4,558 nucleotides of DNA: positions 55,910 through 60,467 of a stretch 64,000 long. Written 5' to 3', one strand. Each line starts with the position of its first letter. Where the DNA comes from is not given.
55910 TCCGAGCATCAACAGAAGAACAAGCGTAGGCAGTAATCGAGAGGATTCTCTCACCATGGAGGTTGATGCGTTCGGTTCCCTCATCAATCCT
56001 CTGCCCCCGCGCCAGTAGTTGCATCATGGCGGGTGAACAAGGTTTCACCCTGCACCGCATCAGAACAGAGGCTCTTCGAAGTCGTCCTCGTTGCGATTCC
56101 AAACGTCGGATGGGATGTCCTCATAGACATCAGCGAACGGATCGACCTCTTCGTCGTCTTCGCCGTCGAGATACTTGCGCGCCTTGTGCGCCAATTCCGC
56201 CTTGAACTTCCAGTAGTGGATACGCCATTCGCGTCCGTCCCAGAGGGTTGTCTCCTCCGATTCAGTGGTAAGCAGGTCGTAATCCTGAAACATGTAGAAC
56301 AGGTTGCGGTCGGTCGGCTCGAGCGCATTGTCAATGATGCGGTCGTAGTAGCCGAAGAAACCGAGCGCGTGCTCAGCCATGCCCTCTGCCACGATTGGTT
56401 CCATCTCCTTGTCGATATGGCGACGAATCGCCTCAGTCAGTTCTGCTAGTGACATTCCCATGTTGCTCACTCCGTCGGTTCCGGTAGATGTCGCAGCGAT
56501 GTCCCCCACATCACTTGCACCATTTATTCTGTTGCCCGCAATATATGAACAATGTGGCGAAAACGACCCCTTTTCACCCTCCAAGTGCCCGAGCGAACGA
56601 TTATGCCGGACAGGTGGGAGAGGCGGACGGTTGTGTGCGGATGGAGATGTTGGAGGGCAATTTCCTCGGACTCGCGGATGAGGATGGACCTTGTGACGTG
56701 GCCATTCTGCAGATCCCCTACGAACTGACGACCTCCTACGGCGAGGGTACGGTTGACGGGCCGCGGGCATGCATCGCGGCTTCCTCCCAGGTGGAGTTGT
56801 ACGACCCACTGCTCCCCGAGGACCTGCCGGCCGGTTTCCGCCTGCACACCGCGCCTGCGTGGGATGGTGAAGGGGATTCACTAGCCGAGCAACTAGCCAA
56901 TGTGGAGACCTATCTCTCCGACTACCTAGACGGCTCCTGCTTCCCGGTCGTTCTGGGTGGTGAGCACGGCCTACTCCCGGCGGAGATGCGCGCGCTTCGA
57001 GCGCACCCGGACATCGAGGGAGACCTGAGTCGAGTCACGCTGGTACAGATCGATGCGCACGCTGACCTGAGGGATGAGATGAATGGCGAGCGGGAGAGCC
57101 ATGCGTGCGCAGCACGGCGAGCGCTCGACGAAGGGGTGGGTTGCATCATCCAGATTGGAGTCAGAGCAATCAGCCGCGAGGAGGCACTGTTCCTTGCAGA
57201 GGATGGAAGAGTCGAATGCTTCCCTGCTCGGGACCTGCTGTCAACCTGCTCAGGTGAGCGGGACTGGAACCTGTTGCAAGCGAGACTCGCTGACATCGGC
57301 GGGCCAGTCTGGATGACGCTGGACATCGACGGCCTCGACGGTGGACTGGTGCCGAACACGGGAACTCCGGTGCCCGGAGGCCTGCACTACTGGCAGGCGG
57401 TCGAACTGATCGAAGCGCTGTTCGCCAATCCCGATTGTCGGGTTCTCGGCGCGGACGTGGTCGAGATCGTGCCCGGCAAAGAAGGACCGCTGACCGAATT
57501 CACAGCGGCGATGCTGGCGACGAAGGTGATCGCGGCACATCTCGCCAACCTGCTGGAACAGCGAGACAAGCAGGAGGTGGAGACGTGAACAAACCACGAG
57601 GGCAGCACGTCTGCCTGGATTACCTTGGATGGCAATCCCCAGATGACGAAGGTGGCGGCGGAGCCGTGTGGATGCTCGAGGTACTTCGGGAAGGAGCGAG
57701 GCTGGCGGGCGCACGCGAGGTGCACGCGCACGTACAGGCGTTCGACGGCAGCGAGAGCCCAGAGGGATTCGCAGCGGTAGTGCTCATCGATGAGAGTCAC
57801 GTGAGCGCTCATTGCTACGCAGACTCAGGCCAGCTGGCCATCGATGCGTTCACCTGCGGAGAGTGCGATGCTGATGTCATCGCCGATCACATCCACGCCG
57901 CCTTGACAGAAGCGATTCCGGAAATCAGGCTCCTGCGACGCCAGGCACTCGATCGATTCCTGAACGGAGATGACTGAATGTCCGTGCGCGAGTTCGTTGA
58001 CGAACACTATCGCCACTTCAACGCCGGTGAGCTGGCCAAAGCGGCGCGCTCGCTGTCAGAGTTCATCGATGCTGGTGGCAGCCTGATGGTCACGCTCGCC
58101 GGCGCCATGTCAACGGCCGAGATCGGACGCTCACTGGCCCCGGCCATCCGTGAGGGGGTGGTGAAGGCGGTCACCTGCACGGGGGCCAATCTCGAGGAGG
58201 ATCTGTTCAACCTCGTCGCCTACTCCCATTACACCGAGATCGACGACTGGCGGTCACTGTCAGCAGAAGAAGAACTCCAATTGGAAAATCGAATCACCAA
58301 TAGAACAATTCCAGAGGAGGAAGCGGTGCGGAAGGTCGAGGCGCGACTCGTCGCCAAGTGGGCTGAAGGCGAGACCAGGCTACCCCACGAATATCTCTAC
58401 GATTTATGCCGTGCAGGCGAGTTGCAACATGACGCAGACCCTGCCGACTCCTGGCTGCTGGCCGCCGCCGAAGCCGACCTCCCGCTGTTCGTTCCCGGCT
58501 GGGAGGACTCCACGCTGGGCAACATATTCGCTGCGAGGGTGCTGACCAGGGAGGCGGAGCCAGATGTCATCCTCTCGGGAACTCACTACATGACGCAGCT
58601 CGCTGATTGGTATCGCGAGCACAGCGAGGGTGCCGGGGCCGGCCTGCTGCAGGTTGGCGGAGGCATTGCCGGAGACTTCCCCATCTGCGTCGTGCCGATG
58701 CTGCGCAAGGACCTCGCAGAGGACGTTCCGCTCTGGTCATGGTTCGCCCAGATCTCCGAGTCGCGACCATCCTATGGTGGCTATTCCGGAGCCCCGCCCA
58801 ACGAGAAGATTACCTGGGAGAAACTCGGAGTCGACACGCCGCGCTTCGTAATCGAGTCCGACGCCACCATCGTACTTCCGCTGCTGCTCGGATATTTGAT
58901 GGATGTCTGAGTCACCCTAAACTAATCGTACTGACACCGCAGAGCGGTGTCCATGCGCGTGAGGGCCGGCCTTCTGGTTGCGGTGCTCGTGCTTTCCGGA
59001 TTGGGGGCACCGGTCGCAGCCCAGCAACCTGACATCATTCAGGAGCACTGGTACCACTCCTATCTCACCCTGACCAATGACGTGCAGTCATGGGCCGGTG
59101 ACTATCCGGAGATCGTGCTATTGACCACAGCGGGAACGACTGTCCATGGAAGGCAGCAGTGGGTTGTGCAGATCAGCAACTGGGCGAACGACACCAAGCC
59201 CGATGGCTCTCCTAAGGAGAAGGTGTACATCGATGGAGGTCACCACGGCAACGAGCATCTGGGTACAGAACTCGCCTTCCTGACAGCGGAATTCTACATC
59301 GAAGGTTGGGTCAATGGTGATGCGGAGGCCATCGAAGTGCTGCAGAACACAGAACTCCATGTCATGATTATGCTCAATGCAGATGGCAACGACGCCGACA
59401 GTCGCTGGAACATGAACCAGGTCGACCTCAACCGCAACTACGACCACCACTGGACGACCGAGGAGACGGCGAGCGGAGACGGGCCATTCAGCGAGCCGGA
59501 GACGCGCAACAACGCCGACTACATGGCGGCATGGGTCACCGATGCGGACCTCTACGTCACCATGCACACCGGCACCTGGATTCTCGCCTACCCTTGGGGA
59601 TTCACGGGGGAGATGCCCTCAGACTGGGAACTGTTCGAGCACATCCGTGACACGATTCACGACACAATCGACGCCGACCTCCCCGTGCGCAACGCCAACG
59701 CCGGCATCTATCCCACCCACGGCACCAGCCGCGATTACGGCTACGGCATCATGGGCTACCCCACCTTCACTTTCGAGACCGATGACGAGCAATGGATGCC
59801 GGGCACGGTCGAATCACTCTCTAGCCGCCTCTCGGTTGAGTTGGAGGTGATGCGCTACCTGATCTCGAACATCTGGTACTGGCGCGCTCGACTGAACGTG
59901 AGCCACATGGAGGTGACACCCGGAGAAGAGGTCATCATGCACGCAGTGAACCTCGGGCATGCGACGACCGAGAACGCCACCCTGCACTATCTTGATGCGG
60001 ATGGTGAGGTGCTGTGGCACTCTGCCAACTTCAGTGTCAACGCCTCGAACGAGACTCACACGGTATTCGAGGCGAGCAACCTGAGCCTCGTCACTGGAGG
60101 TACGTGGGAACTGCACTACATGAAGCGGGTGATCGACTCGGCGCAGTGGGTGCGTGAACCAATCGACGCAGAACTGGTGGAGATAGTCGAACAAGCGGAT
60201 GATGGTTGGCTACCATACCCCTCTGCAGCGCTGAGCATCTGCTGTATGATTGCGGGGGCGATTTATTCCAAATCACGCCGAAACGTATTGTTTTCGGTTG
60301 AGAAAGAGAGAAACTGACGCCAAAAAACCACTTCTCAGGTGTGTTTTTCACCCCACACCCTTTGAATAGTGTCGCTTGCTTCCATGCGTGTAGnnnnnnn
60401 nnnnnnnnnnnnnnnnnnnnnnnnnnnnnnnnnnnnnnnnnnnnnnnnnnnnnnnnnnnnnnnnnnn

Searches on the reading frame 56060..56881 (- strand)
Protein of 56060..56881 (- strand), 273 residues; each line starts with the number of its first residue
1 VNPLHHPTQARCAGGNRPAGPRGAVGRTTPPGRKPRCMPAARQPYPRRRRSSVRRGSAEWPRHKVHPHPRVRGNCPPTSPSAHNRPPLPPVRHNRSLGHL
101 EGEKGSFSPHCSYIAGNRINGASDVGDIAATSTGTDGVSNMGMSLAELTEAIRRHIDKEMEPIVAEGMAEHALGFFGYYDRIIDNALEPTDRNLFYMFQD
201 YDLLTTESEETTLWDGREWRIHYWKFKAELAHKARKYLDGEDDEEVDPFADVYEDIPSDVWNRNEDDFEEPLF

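Call 39: search_protein_families(library=pfam, proteins=[window:56060-56881:-], max_evalue=0.0001)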
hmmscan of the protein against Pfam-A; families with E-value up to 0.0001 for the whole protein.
window:56060-56881:- (273 aa): 1 family
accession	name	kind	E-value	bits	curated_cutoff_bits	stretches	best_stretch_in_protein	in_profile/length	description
PF19479.4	DUF6015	-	4.4e-61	205.8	27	1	141-267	1-127/140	Family of unknown function (DUF6015)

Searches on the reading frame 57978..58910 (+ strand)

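Call 39: search_protein_families(library=pfam, proteins=[window:57978-58910:+], max_evalue=0.0001)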
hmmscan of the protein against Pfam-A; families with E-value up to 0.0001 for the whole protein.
window:57978-58910:+ (310 aa): 1 family
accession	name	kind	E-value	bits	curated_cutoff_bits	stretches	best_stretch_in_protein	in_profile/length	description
PF01916.23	DS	-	6.8e-35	121.2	27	1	14-305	11-286/288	Deoxyhypusine synthase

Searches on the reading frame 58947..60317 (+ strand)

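Call 39: search_protein_families(library=pfam, proteins=[window:58947-60317:+], max_evalue=0.0001)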
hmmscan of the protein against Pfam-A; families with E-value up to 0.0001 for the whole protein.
window:58947-60317:+ (456 aa): 2 families
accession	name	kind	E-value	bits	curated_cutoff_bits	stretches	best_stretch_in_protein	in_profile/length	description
PF00246.29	Peptidase_M14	-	1e-41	143.9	21.6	1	47-283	6-270/286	Zinc carboxypeptidase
PF24827.1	AstE_AspA_cat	-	2.2e-05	24.5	25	1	91-215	3-112/192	Succinylglutamate desuccinylase/Aspartoacylase catalytic domain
